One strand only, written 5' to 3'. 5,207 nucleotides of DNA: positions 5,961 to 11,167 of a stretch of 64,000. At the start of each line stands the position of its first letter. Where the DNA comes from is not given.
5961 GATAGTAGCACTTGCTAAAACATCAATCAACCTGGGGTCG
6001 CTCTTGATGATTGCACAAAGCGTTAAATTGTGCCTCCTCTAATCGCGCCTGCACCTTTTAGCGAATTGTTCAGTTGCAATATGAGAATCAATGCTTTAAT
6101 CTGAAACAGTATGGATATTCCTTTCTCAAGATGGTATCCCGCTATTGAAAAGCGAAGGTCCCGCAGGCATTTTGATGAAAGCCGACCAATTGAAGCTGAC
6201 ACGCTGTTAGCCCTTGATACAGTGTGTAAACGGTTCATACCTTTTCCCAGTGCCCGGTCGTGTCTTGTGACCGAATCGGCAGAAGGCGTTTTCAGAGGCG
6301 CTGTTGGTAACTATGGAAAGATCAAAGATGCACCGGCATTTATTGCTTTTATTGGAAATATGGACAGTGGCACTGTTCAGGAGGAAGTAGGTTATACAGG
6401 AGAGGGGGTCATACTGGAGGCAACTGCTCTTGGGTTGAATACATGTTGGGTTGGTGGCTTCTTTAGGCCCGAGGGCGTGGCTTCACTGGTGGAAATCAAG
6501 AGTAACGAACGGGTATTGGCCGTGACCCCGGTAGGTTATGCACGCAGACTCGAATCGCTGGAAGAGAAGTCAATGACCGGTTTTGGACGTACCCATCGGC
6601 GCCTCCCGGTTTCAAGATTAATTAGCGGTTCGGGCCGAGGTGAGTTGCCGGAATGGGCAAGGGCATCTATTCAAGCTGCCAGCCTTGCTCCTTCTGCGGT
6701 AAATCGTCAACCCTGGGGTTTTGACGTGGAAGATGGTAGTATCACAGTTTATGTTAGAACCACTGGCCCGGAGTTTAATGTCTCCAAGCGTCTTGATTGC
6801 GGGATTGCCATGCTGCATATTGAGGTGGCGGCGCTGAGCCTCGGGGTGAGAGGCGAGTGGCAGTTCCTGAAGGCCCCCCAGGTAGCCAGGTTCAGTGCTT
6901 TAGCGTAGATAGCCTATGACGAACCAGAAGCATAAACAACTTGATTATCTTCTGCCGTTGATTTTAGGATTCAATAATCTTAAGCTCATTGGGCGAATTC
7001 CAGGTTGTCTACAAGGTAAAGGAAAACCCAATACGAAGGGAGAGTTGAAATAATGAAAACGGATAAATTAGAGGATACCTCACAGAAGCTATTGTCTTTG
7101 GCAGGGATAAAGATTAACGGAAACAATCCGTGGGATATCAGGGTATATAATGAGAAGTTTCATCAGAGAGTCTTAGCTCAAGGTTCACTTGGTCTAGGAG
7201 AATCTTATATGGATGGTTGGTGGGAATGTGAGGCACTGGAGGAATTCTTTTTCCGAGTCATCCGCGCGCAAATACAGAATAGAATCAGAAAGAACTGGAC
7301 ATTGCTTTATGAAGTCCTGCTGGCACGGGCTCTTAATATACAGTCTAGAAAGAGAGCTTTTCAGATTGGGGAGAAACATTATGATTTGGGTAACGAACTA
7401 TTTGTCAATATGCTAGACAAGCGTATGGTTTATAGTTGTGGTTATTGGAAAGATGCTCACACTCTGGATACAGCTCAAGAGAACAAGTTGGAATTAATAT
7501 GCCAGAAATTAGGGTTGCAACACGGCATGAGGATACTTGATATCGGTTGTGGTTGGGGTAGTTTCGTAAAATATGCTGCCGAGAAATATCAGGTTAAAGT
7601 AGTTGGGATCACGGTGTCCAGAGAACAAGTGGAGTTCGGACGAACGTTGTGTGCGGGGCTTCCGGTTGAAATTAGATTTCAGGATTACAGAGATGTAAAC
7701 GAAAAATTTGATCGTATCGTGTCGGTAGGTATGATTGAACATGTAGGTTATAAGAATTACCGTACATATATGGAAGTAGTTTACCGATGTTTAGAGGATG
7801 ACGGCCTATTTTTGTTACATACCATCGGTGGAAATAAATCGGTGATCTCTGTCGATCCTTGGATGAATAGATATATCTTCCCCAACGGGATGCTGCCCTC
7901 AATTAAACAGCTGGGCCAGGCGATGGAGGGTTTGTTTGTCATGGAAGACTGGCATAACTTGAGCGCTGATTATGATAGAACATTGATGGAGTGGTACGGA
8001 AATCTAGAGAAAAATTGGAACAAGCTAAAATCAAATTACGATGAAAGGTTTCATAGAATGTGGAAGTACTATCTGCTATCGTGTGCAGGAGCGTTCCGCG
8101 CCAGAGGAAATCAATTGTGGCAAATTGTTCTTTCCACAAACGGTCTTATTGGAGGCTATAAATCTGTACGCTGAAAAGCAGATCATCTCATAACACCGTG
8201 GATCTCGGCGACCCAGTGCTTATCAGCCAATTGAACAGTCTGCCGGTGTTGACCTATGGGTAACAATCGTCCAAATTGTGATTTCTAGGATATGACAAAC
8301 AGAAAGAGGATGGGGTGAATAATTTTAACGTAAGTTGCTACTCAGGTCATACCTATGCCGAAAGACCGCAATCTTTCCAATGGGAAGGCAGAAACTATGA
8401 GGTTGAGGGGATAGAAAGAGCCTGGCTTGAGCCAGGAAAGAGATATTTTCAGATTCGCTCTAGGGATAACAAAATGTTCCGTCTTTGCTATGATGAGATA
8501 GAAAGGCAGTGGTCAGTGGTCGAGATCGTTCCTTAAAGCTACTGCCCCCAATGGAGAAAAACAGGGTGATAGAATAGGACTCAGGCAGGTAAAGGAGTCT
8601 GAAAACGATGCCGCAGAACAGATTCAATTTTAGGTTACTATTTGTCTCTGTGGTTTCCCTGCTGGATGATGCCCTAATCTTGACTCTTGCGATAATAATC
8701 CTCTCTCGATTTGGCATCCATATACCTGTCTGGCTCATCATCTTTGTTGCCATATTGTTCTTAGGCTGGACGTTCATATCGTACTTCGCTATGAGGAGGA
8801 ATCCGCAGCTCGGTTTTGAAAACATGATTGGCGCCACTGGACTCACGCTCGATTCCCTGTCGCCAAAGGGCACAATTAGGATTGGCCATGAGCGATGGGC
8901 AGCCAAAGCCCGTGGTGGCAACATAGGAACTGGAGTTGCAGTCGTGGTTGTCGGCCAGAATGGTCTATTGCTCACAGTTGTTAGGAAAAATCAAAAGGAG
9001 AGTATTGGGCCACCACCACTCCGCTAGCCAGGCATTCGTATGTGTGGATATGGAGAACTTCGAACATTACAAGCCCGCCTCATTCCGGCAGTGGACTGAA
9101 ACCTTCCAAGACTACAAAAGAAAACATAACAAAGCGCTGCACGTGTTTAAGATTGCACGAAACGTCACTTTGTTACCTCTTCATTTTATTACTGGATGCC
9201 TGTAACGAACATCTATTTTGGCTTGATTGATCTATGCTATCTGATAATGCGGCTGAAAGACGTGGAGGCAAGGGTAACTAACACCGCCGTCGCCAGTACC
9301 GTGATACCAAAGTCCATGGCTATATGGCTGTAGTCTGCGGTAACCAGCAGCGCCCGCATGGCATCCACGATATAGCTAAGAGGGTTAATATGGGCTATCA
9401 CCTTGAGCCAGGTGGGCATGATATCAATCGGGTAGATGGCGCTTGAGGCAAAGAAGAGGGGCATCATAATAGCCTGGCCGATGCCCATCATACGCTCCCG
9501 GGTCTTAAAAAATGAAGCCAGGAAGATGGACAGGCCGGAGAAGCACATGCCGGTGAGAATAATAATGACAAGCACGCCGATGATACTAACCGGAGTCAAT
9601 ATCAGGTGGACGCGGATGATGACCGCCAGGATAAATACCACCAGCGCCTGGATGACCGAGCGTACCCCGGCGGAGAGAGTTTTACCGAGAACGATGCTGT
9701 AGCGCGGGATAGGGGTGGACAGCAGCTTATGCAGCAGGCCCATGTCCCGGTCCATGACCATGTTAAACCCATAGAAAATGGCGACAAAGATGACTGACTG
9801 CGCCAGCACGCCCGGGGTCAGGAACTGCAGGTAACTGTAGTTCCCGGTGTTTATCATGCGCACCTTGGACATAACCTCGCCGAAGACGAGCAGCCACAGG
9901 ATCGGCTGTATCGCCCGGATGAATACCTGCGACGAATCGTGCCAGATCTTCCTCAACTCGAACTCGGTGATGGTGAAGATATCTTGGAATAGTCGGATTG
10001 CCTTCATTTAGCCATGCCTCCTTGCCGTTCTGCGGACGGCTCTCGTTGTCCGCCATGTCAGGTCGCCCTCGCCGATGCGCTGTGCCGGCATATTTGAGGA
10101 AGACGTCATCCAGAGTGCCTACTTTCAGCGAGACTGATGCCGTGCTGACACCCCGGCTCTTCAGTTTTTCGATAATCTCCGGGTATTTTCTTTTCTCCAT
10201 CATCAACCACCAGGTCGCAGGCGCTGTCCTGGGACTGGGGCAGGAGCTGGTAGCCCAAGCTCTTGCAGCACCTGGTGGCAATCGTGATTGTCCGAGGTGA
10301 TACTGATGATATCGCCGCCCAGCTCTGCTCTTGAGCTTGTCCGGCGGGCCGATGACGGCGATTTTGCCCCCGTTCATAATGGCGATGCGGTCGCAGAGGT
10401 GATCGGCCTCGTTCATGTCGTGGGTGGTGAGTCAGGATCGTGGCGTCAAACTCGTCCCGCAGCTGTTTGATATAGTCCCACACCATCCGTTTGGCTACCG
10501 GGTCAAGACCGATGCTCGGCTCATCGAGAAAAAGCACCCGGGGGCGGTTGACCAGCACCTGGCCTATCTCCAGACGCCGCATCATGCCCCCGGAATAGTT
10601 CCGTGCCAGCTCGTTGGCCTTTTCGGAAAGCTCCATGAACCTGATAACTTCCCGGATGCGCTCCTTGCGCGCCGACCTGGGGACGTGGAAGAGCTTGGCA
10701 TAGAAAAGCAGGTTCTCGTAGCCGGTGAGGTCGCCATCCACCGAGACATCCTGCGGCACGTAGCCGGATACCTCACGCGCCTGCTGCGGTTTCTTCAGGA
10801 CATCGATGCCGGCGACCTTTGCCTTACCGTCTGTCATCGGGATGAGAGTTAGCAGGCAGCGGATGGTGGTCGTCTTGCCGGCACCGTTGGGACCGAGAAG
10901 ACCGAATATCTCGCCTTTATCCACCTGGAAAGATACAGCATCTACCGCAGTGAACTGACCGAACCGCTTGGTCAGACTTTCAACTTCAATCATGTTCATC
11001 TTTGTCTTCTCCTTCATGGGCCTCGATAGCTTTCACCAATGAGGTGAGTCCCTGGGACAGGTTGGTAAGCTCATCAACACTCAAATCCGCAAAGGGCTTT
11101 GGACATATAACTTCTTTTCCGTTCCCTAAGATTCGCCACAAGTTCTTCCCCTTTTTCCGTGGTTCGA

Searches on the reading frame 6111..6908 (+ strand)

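Call 34: search_protein_families(library=pfam, proteins=[window:6111-6908:+], max_evalue=0.00001)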
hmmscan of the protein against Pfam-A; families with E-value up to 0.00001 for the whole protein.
window:6111-6908:+ (265 aa): 2 families
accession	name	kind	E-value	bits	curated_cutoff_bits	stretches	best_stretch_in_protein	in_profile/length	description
PF14512.11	TM1586_NiRdase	-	1e-43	149.9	27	1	8-241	2-215/215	Putative TM nitroreductase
PF00881.29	Nitroreductase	-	5.2e-14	53.2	23.5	1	65-143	81-167/167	Nitroreductase family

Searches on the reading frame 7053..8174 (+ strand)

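Call 34: search_protein_families(library=pfam, proteins=[window:7053-8174:+], max_evalue=0.00001)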
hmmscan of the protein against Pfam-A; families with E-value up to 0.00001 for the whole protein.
window:7053-8174:+ (373 aa): 7 families
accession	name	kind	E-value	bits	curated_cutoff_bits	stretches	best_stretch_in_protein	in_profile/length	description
PF02353.26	CMAS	-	3e-91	306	27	1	98-358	2-273/273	Mycolic acid cyclopropane synthetase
PF13649.12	Methyltransf_25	-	1.1e-14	55.3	27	1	161-251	1-97/97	Methyltransferase domain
PF13489.12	Methyltransf_23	-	5.2e-13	49.5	27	1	151-291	14-154/164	Methyltransferase domain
PF08241.18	Methyltransf_11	-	8.7e-12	46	21.2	1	162-254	1-94/95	Methyltransferase domain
PF08242.18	Methyltransf_12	-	1.5e-10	42.1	30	1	162-253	1-98/98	Methyltransferase domain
PF13847.12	Methyltransf_31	-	2.7e-09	37.3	27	1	157-259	3-113/145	Methyltransferase domain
PF01728.25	FtsJ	-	5.5e-07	30.1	24.1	1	145-193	8-58/181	FtsJ-like methyltransferase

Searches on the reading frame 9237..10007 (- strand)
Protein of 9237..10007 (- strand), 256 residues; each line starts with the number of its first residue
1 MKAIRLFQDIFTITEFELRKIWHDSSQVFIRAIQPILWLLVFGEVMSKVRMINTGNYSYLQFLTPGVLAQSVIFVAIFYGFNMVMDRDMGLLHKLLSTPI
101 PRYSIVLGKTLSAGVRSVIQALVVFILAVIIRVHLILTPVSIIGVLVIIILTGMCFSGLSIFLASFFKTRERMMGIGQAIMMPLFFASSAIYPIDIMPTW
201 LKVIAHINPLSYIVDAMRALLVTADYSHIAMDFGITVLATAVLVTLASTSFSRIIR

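Call 34: search_protein_families(library=pfam, proteins=[window:9237-10007:-], max_evalue=0.00001)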
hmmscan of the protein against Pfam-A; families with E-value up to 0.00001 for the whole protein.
window:9237-10007:- (256 aa): 3 families
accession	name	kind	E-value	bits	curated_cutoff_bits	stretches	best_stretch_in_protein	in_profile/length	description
PF01061.29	ABC2_membrane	-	5.3e-39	134.4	26.9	1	10-221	3-210/211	ABC-2 type transporter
PF12698.13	ABC2_membrane_3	-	1.2e-24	87.6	31.6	1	53-247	154-345/347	ABC-2 family transporter protein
PF12679.13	ABC2_membrane_2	-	3.4e-08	33.5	27.2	1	48-253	62-280/283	ABC-2 family transporter protein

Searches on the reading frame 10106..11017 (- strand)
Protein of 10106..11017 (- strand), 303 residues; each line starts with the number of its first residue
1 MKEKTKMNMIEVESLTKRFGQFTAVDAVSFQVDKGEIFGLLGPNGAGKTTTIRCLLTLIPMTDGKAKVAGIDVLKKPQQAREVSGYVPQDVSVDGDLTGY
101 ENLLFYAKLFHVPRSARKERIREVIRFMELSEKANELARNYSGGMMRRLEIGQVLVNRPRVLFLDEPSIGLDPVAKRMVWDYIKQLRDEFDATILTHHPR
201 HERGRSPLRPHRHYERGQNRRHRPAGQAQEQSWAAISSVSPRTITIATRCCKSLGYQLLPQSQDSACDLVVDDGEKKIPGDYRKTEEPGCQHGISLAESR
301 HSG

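Call 34: search_protein_families(library=pfam, proteins=[window:10106-11017:-], max_evalue=0.00001)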
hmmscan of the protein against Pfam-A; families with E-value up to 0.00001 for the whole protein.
window:10106-11017:- (303 aa): 2 families
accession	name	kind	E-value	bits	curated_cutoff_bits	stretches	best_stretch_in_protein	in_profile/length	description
PF00005.33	ABC_tran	-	8.5e-29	101.3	25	1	26-167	2-135/137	ABC transporter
PF13304.12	AAA_21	-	5.9e-07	30.3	27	0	37-58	1-22/304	AAA domain, putative AbiEii toxin, Type IV TA system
